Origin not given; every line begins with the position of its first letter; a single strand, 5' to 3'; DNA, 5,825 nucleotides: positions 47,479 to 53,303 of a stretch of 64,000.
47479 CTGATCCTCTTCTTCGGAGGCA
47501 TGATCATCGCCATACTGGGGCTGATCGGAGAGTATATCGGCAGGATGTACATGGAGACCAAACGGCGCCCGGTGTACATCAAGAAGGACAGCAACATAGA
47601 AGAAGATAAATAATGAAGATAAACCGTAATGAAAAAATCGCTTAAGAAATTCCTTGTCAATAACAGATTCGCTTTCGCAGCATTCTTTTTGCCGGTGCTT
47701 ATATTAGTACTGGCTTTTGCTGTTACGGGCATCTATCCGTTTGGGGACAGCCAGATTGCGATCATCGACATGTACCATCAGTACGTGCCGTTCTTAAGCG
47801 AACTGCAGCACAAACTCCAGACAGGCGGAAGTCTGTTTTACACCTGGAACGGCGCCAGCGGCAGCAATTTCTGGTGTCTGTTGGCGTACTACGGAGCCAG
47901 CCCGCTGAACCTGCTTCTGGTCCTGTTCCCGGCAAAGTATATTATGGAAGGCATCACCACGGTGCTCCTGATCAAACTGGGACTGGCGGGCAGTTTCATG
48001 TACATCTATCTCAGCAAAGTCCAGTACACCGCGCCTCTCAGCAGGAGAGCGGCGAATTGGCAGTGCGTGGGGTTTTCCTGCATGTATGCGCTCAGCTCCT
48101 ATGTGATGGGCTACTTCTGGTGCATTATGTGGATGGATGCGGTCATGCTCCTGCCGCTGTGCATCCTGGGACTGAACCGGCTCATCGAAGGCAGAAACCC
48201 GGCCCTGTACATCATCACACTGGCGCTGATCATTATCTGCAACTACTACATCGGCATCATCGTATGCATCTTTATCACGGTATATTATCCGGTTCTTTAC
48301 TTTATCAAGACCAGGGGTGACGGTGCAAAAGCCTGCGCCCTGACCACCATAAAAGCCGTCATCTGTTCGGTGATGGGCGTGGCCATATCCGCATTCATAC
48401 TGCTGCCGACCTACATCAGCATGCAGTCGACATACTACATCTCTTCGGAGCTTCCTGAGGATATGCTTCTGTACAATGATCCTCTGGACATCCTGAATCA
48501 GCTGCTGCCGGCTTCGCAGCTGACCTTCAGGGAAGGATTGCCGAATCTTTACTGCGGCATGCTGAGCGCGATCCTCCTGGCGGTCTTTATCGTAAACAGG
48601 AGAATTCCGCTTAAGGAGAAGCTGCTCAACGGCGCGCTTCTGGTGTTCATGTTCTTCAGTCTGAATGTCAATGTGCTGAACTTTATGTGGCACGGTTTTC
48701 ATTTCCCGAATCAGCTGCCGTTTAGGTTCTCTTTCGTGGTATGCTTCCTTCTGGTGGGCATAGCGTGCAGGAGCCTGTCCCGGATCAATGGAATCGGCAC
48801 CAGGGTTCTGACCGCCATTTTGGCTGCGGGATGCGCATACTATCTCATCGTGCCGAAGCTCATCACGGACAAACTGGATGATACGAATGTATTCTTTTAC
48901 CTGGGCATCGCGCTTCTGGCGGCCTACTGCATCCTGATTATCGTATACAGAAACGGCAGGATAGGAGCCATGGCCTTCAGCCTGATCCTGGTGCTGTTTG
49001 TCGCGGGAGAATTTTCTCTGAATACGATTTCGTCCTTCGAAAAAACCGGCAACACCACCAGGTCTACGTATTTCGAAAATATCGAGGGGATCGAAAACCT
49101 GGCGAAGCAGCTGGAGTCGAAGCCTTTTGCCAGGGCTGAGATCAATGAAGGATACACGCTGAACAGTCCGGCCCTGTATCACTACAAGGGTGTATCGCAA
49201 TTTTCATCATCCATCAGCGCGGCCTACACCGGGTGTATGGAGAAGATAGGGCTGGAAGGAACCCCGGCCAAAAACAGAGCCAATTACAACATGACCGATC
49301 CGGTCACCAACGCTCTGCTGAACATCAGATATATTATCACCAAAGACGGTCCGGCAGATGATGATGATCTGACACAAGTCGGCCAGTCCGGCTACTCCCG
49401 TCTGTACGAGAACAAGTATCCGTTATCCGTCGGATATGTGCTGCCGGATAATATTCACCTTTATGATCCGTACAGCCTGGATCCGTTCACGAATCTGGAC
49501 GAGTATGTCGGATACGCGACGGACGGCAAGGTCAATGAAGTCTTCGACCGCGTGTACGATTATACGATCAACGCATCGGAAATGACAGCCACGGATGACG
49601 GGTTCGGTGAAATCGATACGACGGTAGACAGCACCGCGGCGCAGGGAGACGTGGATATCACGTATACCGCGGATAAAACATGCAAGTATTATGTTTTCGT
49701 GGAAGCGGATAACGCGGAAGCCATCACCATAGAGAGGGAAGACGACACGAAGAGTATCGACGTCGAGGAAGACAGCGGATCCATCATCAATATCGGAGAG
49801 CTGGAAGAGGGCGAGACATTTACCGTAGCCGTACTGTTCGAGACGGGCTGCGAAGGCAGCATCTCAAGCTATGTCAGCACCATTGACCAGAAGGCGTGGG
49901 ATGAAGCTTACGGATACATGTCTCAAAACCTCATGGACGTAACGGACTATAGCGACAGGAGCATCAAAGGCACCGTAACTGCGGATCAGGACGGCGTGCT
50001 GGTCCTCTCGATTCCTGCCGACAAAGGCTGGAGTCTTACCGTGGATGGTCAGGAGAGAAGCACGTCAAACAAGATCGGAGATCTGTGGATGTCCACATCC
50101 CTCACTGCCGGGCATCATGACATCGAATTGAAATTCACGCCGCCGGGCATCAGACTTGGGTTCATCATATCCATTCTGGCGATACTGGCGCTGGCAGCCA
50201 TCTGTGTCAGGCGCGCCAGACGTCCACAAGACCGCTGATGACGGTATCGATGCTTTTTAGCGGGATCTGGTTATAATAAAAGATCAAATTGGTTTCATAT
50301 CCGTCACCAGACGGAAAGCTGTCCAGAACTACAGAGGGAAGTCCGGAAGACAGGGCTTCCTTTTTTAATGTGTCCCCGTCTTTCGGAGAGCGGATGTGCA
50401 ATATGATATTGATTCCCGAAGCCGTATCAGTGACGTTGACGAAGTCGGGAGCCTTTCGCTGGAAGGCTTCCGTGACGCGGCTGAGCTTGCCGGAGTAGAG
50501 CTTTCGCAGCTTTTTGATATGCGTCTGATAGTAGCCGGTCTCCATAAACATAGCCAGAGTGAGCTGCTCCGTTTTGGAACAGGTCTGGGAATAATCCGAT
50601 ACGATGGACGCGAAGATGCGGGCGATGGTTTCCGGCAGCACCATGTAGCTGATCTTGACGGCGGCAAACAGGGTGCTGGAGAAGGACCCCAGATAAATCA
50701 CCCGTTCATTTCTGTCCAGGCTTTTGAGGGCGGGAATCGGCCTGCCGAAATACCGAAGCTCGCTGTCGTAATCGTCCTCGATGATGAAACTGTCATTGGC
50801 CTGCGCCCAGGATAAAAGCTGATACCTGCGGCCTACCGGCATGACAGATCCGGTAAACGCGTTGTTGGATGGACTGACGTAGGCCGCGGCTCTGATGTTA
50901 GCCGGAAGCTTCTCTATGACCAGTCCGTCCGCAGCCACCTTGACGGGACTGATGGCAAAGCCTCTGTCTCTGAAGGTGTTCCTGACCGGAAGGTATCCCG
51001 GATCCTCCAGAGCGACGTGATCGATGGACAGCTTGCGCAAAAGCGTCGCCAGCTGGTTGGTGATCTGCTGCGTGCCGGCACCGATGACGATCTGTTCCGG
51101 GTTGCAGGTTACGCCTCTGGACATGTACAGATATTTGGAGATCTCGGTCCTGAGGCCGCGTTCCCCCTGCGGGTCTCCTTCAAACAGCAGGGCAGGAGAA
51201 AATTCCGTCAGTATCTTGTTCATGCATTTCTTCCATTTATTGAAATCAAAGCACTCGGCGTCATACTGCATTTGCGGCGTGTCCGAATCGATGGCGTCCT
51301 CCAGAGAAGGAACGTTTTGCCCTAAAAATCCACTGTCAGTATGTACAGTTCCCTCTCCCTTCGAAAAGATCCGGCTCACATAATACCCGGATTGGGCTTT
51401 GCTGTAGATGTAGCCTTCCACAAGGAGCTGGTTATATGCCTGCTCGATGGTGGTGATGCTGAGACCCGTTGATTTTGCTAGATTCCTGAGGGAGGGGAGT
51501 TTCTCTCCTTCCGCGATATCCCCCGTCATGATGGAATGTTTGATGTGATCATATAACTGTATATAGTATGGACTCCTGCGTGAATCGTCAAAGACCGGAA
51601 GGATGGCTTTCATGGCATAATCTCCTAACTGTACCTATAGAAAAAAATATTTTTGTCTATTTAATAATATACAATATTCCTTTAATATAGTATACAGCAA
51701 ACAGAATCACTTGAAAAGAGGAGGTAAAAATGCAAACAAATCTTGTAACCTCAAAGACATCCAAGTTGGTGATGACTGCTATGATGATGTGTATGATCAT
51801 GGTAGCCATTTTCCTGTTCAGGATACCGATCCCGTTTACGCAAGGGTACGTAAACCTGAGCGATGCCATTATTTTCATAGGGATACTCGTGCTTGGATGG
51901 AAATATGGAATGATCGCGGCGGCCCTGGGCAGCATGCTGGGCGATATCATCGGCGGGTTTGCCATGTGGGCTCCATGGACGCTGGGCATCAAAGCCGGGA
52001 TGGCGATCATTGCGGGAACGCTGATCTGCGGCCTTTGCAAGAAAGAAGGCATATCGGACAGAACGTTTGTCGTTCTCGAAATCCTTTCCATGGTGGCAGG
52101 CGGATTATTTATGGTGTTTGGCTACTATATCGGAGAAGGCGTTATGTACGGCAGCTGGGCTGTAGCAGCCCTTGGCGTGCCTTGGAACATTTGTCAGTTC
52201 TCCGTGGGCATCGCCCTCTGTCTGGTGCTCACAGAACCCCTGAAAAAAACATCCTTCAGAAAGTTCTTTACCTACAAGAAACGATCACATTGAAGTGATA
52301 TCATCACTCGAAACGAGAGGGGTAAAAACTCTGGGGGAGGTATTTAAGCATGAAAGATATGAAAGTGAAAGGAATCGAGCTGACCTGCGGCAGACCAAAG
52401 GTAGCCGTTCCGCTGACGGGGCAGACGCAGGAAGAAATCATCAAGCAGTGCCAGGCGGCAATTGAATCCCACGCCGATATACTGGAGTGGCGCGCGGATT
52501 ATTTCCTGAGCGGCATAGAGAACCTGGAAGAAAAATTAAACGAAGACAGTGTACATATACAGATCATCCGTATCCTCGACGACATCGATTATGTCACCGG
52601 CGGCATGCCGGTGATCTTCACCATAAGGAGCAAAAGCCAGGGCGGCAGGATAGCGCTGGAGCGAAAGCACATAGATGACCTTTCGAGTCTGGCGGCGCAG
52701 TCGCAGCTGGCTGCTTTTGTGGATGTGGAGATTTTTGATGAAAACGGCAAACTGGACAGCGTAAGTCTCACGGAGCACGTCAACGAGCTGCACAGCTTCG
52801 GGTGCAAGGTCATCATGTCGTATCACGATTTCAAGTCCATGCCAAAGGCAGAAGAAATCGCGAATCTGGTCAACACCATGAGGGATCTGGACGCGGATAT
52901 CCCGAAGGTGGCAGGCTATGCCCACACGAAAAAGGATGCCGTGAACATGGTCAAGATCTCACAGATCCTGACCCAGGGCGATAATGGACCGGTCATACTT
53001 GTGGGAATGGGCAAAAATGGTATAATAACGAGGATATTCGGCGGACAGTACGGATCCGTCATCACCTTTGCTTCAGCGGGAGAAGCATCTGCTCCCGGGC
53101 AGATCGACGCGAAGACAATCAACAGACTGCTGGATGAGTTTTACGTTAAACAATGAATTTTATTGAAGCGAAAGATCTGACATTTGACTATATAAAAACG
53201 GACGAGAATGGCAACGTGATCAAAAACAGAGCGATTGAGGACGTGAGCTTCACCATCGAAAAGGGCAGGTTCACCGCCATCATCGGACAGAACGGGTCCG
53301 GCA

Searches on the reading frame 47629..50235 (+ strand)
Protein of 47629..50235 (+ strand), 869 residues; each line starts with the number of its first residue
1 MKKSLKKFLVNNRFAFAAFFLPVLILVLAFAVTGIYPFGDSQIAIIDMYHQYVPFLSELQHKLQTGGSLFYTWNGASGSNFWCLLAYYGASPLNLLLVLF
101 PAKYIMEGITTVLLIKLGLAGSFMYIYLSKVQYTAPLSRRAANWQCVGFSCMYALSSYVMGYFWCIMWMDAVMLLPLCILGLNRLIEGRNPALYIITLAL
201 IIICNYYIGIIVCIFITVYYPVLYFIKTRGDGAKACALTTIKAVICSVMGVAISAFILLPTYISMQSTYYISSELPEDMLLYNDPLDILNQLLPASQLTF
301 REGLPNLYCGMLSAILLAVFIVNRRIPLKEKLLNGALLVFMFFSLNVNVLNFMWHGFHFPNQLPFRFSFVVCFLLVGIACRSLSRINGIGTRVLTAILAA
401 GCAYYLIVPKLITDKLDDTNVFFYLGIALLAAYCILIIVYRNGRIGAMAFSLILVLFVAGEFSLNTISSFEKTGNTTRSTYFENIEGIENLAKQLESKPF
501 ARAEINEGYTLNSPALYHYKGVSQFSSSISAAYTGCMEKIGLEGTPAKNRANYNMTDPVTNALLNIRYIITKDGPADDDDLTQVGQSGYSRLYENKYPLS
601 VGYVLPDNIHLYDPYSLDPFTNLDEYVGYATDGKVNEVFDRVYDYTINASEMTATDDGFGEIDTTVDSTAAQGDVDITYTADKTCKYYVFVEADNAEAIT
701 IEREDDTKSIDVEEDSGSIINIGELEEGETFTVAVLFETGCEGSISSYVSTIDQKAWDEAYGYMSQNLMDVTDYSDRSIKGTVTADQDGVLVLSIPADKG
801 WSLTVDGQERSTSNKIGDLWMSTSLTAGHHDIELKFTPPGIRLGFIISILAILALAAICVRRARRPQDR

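Call 64: search_protein_families(library=pfam, proteins=[window:47629-50235:+], max_evalue=0.000001)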
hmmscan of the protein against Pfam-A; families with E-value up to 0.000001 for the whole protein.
window:47629-50235:+ (869 aa): 1 family
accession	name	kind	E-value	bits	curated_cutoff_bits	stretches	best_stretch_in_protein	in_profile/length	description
PF09586.16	YfhO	-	2.4e-166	555.9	28.5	1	18-848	1-835/835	Bacterial membrane protein YfhO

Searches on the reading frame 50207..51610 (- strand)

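Call 64: search_protein_families(library=pfam, proteins=[window:50207-51610:-], max_evalue=0.000001)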
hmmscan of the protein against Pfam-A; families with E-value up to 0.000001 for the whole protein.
window:50207-51610:- (467 aa): 2 families
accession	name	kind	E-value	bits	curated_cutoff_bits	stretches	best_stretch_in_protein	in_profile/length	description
PF00392.27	GntR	-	1.8e-13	50.3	27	1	17-78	3-64/64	Bacterial regulatory proteins, gntR family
PF00155.27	Aminotran_1_2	-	2.8e-11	43.7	19.7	1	116-409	13-313/361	Aminotransferase class I and II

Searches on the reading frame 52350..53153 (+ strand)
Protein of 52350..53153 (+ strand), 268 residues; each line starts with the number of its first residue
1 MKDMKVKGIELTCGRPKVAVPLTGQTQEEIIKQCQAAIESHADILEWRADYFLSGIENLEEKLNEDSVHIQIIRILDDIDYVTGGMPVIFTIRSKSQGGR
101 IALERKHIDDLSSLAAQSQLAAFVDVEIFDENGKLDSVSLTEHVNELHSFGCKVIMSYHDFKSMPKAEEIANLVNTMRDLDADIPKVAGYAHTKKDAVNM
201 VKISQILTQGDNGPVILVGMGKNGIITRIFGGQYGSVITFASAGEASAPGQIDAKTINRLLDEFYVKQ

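Call 64: search_protein_families(library=pfam, proteins=[window:52350-53153:+], max_evalue=0.000001)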
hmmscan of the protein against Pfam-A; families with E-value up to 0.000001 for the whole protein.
window:52350-53153:+ (268 aa): 1 family
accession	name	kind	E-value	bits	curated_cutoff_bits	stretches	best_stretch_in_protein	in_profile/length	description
PF01487.21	DHquinase_I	-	2.3e-60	205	22.2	1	19-261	1-230/230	Type I 3-dehydroquinase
